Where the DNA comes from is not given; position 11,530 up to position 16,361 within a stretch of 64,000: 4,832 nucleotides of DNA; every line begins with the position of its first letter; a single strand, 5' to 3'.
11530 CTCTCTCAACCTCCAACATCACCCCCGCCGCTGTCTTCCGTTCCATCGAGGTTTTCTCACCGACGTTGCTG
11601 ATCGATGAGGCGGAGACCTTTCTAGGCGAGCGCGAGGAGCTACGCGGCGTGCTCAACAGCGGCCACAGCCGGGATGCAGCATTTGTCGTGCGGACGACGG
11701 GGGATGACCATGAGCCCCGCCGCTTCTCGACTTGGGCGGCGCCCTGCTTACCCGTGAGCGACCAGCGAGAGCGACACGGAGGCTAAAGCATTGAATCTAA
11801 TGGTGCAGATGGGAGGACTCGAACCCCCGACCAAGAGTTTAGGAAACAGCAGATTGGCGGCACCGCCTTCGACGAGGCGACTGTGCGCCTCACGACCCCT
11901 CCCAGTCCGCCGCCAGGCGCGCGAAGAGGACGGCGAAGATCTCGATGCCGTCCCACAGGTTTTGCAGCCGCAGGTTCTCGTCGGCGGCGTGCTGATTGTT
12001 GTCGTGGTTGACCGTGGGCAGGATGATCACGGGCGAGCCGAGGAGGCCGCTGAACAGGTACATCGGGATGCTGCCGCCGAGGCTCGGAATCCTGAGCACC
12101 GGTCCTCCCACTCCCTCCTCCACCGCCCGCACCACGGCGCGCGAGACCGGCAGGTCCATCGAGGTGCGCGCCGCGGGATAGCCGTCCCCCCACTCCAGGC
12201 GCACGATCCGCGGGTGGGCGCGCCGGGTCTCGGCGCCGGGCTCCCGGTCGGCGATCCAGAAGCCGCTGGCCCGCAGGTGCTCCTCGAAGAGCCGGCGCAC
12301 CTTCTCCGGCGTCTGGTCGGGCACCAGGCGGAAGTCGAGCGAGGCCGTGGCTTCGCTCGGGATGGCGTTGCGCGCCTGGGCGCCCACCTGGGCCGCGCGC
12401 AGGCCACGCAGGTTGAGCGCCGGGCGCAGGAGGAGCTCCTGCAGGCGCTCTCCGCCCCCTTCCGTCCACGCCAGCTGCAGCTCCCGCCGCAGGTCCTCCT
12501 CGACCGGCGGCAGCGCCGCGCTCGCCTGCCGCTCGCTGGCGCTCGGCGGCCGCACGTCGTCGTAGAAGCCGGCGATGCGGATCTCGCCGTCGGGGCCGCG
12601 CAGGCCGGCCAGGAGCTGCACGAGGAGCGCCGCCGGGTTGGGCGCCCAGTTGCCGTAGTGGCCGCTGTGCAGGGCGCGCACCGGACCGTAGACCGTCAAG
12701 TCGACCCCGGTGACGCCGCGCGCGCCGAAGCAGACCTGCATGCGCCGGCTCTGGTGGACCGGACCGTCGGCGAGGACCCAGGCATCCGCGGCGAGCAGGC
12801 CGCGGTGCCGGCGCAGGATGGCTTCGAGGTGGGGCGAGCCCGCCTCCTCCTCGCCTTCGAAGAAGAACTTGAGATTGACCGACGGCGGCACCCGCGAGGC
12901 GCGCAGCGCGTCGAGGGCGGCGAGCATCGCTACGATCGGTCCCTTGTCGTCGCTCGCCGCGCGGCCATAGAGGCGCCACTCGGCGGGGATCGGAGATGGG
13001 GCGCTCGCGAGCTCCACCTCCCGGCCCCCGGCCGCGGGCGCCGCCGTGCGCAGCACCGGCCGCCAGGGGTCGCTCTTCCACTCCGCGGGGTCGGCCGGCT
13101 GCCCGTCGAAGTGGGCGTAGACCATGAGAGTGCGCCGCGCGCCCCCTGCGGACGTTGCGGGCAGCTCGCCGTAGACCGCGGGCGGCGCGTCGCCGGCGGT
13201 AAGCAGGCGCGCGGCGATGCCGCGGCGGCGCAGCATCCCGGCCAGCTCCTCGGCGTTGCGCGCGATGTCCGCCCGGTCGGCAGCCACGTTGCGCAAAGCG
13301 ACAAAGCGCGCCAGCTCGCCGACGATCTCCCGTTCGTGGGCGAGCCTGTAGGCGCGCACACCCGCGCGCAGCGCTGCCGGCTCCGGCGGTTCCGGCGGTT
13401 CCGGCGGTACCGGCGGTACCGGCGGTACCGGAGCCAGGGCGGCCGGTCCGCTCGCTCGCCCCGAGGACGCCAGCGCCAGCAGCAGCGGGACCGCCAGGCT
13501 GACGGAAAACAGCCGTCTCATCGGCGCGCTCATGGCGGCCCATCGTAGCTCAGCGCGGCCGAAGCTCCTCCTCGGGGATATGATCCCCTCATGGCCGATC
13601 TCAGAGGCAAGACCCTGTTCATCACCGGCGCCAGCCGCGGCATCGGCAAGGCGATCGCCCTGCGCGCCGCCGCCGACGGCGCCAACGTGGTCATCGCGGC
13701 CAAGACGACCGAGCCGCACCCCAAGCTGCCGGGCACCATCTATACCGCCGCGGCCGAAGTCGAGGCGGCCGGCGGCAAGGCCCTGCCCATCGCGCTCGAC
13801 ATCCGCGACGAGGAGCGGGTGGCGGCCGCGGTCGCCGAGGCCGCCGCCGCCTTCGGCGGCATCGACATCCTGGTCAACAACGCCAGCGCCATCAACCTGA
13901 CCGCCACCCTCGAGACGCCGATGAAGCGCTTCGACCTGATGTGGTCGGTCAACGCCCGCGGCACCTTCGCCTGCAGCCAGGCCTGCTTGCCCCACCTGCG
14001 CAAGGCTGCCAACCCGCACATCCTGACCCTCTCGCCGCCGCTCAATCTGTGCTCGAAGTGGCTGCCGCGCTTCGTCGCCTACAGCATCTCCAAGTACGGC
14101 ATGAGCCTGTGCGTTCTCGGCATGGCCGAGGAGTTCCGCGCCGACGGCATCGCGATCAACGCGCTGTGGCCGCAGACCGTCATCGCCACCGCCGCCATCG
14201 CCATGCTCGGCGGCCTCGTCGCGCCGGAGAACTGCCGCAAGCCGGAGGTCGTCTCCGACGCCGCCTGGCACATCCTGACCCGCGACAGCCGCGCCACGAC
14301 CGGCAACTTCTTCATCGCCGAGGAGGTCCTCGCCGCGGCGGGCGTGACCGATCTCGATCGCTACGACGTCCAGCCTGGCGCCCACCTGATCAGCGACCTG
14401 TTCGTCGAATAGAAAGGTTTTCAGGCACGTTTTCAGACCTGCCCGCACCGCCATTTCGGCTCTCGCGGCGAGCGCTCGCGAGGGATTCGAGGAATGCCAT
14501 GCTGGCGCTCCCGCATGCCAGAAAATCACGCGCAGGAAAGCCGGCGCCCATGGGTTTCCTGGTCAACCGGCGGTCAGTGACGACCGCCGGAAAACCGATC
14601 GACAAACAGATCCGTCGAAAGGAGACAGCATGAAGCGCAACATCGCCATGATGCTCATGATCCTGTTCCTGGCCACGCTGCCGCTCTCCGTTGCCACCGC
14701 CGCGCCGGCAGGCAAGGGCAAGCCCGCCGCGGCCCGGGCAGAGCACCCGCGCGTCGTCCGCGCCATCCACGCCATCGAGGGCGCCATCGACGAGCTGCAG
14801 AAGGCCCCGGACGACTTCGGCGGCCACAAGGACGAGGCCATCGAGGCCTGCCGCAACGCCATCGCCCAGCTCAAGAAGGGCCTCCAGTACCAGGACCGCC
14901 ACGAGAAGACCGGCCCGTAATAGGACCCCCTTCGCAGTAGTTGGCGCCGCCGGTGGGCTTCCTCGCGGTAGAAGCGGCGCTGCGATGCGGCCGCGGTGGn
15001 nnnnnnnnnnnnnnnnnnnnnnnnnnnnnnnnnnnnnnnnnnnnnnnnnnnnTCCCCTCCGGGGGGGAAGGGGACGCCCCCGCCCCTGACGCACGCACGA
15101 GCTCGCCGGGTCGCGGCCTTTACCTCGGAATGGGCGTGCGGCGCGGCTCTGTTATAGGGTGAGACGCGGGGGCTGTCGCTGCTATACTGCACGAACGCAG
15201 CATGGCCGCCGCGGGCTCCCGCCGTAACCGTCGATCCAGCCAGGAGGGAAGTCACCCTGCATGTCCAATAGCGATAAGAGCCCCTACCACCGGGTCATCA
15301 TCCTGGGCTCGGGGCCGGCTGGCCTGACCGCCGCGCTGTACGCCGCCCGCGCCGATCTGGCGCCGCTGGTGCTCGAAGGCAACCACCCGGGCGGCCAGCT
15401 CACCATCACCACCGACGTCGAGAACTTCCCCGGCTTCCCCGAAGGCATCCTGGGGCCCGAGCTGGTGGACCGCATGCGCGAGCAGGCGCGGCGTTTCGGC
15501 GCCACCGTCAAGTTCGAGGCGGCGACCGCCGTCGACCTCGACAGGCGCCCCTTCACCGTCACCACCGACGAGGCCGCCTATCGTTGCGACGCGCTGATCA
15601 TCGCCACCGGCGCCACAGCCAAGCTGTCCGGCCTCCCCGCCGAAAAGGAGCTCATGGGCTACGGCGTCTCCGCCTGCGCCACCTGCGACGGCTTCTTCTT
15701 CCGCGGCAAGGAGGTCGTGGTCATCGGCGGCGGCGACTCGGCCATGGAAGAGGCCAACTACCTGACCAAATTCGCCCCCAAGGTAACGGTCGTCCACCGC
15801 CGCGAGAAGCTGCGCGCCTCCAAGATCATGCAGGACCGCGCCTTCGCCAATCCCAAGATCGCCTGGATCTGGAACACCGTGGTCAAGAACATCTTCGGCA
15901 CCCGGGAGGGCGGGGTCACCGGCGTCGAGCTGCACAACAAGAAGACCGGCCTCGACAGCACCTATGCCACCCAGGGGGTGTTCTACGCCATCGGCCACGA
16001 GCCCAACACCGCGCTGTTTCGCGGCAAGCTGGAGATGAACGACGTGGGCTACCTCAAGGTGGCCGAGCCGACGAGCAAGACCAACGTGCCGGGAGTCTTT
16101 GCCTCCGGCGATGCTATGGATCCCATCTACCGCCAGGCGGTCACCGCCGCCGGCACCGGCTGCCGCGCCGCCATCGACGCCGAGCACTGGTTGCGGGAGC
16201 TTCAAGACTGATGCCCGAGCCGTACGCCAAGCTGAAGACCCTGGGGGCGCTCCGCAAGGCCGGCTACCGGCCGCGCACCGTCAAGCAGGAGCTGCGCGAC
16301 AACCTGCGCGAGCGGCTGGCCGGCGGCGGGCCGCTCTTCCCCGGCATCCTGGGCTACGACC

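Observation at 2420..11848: A 9.4-kb lower-GC island bounded by direct repeats derived from a tRNA 3' half.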

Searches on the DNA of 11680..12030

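Call 10: search_rna_families(source=window, start=11680, end=12030, threshold=evalue, max_evalue=10, show_alignments=3)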
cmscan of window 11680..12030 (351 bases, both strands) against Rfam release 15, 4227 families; matches with E-value up to 10: 3.
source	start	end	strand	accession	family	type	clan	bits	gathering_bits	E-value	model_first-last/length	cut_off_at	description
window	11805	11873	-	RF01684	mascRNA-menRNA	Gene;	-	16.3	42.5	1.1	1-56/56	no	MALAT1-associated small cytoplasmic RNA/MEN beta RNA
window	11700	11739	+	RF01119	sR32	Gene; snRNA; snoRNA; CD-box;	-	9.1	40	5.7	1-57/57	no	Small nucleolar RNA sR32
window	11812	11829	-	RF00023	tmRNA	Gene;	CL00001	6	47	2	346-363/374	no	transfer-messenger RNA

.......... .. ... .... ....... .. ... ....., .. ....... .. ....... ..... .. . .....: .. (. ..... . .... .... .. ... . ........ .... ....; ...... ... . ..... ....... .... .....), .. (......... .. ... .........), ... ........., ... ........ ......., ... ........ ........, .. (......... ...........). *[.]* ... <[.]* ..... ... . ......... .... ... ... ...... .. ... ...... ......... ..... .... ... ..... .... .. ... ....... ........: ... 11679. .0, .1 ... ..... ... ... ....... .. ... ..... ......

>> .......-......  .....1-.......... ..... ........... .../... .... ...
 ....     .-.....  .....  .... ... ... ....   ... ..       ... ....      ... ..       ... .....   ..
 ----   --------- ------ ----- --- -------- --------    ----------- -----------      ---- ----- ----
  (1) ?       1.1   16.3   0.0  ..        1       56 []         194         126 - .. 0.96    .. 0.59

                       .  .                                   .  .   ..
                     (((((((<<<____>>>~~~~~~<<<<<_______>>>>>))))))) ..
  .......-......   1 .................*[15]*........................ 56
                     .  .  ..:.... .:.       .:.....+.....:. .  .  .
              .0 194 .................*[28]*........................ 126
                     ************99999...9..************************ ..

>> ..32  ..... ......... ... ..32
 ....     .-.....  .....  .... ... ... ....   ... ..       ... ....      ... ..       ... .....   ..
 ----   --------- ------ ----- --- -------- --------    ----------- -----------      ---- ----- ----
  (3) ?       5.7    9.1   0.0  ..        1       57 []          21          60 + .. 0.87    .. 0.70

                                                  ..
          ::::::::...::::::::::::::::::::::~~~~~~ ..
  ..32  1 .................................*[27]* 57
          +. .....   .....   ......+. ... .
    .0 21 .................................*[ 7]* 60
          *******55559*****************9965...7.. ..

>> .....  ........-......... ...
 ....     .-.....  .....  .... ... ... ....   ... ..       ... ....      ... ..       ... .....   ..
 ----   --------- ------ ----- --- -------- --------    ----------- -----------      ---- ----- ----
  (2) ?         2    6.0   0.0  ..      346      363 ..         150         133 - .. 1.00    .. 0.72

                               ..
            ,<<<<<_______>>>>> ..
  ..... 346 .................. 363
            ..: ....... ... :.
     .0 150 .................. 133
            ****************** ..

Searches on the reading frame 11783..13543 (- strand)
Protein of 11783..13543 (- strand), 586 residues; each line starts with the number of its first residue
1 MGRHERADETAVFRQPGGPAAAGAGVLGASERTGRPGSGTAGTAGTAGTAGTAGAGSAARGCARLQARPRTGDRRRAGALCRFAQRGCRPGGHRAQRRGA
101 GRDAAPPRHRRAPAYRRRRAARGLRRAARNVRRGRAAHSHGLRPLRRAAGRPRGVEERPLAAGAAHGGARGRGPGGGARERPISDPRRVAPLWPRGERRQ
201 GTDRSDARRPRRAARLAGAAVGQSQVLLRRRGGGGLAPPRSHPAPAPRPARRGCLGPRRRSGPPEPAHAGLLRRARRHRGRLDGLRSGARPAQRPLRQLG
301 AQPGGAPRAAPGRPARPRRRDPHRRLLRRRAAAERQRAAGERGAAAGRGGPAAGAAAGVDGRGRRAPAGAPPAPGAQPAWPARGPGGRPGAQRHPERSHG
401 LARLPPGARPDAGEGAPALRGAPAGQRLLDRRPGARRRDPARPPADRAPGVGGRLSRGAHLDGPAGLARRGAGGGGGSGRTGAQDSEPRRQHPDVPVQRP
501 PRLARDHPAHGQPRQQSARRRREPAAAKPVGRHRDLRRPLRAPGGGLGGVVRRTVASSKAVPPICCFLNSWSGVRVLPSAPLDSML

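Call 14: search_protein_families(library=pfam, proteins=[window:11783-13543:-], max_evalue=0.01)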
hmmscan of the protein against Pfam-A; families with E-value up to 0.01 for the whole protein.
window:11783-13543:- (586 aa): 0 families

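Call 33: find_related_loci(query=window:11893-13533:-, collection=genome_contigs, flank=10000)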
Query seq(547 aa) (547 aa) in genome_contigs; peptide patterns used: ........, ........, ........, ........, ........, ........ (x = any residue, [..] = any of these).
600 stretches matched a pattern (row limit reached: there are more); 582 encode a relative of the query (tblastn E <= 1e-3); the best 80 are kept; 80 distinct loci.
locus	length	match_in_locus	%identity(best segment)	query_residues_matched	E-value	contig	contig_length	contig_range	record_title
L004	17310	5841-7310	68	51-544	0e+0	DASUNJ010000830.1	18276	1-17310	MAG TPA_asm: Thermoanaerobaculia bacterium isolate SMAG_U1597 k141_92146, whole genome shotgun sequence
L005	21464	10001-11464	69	48-544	0e+0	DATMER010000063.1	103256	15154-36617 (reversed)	MAG TPA_asm: Thermoanaerobaculia bacterium isolate SMAG_U13441 k141_3587845, whole genome shotgun sequence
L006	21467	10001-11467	64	54-544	0e+0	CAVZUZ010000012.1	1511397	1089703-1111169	MAG: Thermoanaerobaculaceae bacterium isolate MFD06742.bin.2.42 genome assembly, contig: contig_23422, whole genome shot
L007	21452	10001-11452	60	56-545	0e+0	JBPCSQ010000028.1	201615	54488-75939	MAG: Terriglobales bacterium S1Ck117_924290_flag_0_multi_18.0000_len_201615, whole genome shotgun sequence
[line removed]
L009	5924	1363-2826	62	55-544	0e+0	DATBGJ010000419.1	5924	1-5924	MAG TPA_asm: Thermoanaerobaculia bacterium isolate SMAG_U3834 k141_878164, whole genome shotgun sequence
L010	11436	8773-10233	60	55-544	0e+0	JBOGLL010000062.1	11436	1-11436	MAG: Terriglobales bacterium isolate M3-S_metawrap_bin.236 k127_2093420, whole genome shotgun sequence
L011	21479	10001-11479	61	50-545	0e+0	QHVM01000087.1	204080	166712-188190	MAG: Acidobacteria bacterium isolate AA32 14_1009_16_40cm_scaffold_998_curated, whole genome shotgun sequence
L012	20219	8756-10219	60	53-544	0e+0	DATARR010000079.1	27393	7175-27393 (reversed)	MAG TPA_asm: Thermoanaerobaculia bacterium isolate SMAG_U5499 k141_466476, whole genome shotgun sequence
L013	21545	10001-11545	56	5-544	0e+0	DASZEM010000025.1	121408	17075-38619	MAG TPA_asm: Thermoanaerobaculia bacterium isolate SMAG_U6494 k141_226794, whole genome shotgun sequence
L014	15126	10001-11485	57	48-544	0e+0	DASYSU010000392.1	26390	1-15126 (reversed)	MAG TPA_asm: Gemmatimonadaceae bacterium isolate SMAG_U4547 k141_2520115, whole genome shotgun sequence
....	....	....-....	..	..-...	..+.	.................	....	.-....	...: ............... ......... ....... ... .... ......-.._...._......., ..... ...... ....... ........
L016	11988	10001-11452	57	55-540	0e+0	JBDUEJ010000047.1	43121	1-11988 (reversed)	MAG: bacterium isolate cluster4_bin.92 NODE_903_length_43121_cov_36.174476, whole genome shotgun sequence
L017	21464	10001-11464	61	55-544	0e+0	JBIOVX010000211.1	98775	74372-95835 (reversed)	MAG: Thermoanaerobaculia bacterium isolate MAG097 k127_4030179, whole genome shotgun sequence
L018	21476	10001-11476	58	50-545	0e+0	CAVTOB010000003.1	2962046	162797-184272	MAG: uncultured Gemmatimonadaceae bacterium isolate MFD00822.bin.1.145 genome assembly, contig: contig_76030, whole geno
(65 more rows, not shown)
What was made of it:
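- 11890..13533 (-): Right flank: M20/M25/M40-family peptidase, 547 aa with a signal peptide. It is a chromosomal gene with orthologs across Thermoanaerobaculia. Orthologs reach 68-69% aa identity and align to within 3 residues of the C terminus (call 33).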

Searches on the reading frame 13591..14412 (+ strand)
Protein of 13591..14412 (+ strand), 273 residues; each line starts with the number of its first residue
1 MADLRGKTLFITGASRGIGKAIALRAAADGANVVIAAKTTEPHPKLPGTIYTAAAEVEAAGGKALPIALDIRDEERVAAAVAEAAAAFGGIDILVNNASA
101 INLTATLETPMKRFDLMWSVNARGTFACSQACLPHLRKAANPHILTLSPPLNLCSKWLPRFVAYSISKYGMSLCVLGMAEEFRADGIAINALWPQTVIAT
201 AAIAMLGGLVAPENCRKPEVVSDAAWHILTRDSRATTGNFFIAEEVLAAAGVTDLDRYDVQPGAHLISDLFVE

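Call 14: search_protein_families(library=pfam, proteins=[window:13591-14412:+], max_evalue=0.01)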
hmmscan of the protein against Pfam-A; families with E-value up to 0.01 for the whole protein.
window:13591-14412:+ (273 aa): 3 families
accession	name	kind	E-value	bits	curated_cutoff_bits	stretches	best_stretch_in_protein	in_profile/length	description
PF00106.31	adh_short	-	1.4e-35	123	26.6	1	7-198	1-183/195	short chain dehydrogenase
PF13561.12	adh_short_C2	-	4e-30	105.6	27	1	13-206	1-184/236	Enoyl-(Acyl carrier protein) reductase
PF08659.16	KR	-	9.2e-05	22.9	22.6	1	8-131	2-122/180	KR domain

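Call 42: find_encoding_contigs(protein=window:13591-14412:+, flank=10000, max_places=6)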
Protein window:13591-14412:+ (273 aa): 1 contig read that carries it; 1 place shown.
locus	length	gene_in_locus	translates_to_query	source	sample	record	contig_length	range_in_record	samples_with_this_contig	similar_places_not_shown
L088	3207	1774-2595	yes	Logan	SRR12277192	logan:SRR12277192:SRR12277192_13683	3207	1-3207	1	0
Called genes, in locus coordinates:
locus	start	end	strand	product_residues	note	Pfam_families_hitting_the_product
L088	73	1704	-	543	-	PF01546:Peptidase_M20, PF07687:M20_dimer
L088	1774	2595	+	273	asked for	PF00106:adh_short, PF13561:adh_short_C2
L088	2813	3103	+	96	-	-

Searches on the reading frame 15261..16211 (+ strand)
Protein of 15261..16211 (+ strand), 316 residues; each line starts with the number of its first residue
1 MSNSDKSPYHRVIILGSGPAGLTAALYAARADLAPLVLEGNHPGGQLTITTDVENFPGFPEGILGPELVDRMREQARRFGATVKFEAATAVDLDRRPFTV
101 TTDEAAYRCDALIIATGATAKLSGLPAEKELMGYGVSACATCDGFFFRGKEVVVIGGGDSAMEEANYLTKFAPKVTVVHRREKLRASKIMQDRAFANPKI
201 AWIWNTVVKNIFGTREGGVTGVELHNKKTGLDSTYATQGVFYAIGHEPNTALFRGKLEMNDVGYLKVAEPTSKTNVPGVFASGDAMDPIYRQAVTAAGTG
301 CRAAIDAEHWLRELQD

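Call 14: search_protein_families(library=pfam, proteins=[window:15261-16211:+], max_evalue=0.01)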
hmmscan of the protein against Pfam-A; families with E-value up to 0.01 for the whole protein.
window:15261-16211:+ (316 aa): 12 families
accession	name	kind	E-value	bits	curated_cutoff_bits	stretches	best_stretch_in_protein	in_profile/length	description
PF07992.20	Pyr_redox_2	-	2.5e-52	178.5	26.1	1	11-300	2-291/291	Pyridine nucleotide-disulphide oxidoreductase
PF13738.12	Pyr_redox_3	-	2.3e-25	89.9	30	2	66-283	81-305/305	Pyridine nucleotide-disulphide oxidoreductase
PF00070.33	Pyr_redox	-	1.4e-18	67.6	22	1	152-226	2-81/82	Pyridine nucleotide-disulphide oxidoreductase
PF01266.30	DAO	-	2.1e-10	41.1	27.9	2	67-124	150-210/353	FAD dependent oxidoreductase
PF03486.20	HI0933_like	-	3.5e-09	36.9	50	1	11-44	2-36/244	HI0933-like protein Rossmann domain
PF13450.12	NAD_binding_8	-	5.3e-06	27.1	21.9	1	14-51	1-39/68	NAD(P)-binding Rossmann-like domain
PF01946.23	Thi4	-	8.3e-06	25.6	26.2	1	11-41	19-50/235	Thi4 family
PF00890.30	FAD_binding_2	-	1.4e-05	24.9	20.4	1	12-47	2-38/414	FAD binding domain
PF12831.13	FAD_oxidored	-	2.8e-05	24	27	1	12-74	2-70/416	FAD dependent oxidoreductase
PF13241.12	NAD_binding_7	-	0.00017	22.6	22.1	1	147-182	5-40/104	Putative NAD(P)-binding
PF01134.28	GIDA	-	0.0006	19.4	22.1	0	12-36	2-26/391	Glucose inhibited division protein A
PF13434.12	Lys_Orn_oxgnase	-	0.0016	18.1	21.3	0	79-186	108-227/339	L-lysine 6-monooxygenase/L-ornithine 5-monooxygenase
